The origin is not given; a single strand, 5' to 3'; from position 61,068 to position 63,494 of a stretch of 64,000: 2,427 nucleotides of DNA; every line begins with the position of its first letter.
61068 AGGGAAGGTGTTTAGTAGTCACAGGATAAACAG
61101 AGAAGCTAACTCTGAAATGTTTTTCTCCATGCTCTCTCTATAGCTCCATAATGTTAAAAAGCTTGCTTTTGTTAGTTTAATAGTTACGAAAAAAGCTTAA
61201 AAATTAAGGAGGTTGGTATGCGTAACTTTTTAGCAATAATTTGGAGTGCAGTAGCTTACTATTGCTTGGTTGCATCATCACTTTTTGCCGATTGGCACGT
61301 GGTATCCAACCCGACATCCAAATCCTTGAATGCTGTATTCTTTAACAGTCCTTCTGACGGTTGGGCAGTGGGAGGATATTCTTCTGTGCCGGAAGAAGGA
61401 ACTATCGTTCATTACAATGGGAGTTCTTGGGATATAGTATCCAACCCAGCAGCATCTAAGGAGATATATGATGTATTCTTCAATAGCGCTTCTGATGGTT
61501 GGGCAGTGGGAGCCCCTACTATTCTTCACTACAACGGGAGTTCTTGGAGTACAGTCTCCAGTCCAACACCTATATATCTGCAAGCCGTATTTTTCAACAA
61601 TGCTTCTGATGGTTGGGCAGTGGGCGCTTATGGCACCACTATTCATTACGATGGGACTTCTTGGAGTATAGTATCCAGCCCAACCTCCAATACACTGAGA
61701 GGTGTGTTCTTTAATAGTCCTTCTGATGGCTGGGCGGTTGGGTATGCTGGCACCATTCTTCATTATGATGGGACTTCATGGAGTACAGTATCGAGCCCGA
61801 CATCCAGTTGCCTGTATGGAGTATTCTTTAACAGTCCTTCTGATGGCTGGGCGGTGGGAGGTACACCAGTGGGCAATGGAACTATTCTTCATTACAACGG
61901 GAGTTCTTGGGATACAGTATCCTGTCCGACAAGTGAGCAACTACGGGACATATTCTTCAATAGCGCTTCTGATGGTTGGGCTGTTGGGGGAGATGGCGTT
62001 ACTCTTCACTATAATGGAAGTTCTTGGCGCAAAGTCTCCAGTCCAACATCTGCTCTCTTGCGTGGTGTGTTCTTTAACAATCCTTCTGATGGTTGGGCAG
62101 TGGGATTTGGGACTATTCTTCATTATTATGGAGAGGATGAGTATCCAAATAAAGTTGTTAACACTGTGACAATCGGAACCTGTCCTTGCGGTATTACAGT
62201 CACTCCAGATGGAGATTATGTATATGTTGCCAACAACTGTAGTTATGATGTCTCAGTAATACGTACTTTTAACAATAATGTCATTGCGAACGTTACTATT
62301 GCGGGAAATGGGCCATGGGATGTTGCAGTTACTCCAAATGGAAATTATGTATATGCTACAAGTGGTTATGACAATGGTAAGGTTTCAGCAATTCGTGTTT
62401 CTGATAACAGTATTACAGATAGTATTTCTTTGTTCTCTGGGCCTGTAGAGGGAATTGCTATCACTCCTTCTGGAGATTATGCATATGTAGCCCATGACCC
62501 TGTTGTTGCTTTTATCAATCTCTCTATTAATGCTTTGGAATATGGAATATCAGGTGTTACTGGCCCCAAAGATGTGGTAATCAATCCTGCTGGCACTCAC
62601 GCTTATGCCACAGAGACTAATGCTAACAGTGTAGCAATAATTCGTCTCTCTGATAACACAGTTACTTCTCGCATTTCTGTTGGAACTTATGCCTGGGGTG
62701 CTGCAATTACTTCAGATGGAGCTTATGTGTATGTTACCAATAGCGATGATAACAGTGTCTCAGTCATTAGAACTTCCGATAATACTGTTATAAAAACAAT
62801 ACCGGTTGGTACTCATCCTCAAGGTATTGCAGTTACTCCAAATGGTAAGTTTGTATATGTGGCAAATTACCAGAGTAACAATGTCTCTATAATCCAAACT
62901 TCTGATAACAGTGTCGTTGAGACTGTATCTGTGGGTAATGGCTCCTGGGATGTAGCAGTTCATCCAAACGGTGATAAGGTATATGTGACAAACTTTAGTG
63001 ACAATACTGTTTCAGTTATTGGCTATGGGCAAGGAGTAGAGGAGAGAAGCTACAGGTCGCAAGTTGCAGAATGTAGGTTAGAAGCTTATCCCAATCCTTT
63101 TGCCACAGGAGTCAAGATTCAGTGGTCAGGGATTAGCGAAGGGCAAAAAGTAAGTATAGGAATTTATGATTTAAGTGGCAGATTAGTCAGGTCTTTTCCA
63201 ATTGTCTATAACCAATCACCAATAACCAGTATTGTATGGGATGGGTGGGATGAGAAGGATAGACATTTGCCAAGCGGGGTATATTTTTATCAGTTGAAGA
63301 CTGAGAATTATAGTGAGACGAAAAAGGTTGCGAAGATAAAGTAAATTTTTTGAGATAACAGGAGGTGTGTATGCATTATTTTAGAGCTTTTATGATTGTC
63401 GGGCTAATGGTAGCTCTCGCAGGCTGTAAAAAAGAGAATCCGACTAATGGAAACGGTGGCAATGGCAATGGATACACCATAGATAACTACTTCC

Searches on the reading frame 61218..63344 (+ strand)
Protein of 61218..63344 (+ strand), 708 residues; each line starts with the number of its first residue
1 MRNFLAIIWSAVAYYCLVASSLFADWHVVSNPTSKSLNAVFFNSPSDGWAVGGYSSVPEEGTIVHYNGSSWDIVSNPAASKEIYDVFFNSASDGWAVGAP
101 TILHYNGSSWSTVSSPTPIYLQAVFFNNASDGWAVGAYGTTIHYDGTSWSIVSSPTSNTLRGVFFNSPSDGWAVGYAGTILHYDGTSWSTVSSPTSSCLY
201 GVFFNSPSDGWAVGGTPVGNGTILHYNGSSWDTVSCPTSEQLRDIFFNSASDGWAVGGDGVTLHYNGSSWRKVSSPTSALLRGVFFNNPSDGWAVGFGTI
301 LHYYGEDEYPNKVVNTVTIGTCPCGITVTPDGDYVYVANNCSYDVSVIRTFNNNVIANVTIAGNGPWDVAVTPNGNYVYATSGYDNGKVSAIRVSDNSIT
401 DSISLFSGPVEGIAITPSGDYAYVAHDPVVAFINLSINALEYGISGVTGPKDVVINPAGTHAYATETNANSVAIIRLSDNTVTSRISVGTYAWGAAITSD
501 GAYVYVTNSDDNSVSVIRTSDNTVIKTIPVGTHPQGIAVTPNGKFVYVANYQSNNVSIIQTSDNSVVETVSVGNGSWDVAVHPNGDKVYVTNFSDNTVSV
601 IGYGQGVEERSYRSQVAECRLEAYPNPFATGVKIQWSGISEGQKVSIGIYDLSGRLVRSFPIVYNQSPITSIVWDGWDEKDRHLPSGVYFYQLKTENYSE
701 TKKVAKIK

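Call 35: search_protein_families(library=pfam, proteins=[window:61218-63344:+], max_evalue=0.001)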
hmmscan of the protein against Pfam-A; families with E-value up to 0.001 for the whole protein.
window:61218-63344:+ (708 aa): 16 families
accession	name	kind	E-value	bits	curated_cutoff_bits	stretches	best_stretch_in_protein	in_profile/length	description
PF10282.15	Lactonase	-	9.4e-18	65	21.7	1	316-563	32-322/344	Lactonase, 7-bladed beta-propeller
PF14870.12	PSII_BNR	-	1.4e-14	54.6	27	2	23-114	6-98/303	Photosynthesis system II assembly factor YCF48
PF25174.1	Beta-prop_THOC3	-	3.2e-10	39.9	305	1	453-600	52-197/272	THOC3 beta-propeller domain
PF02239.22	Cytochrom_D1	-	9.8e-09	34.7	25.5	1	465-572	10-117/368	Cytochrome D1 heme domain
PF18962.6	Por_Secre_tail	-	5.7e-08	33.4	27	1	624-704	2-73/75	Secretion system C-terminal sorting domain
PF13860.13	FlgD_ig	-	1.7e-07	31.6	27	1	642-696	22-76/79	FlgD Ig-like domain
PF23414.1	Beta-prop_EML_2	-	1.5e-06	28.2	90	1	493-605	2-112/266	Echinoderm microtubule-associated protein second beta-propeller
PF01436.27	NHL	-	2.3e-06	27.8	20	0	533-555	3-24/28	NHL repeat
PF21783.3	YNCE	-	6.7e-06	26.1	27.1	1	498-580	36-118/339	YNCE-like beta-propeller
PF24814.1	WD40_Prp19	-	6.9e-06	25.7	320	0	451-599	10-160/281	Prp19 WD40 domain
PF01957.25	NfeD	-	1.6e-05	25.5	29.1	0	60-76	18-33/57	NfeD-like C-terminal, partner-binding domain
PF01731.26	Arylesterase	-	5.6e-05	23.7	21.3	0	524-561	46-83/86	Arylesterase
PF13585.12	CHU_C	-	0.00015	22.3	27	1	639-702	23-79/86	CHU_C Type IX secretion signal domain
PF08450.18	SGL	-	0.00024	21.2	26.3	0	458-591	101-243/246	SMP-30/Gluconolactonase/LRE-like region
PF24817.1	WD40_WDHD1_1st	-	0.00055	19.6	109.9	0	449-584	7-139/291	WDHD1 first WD40 domain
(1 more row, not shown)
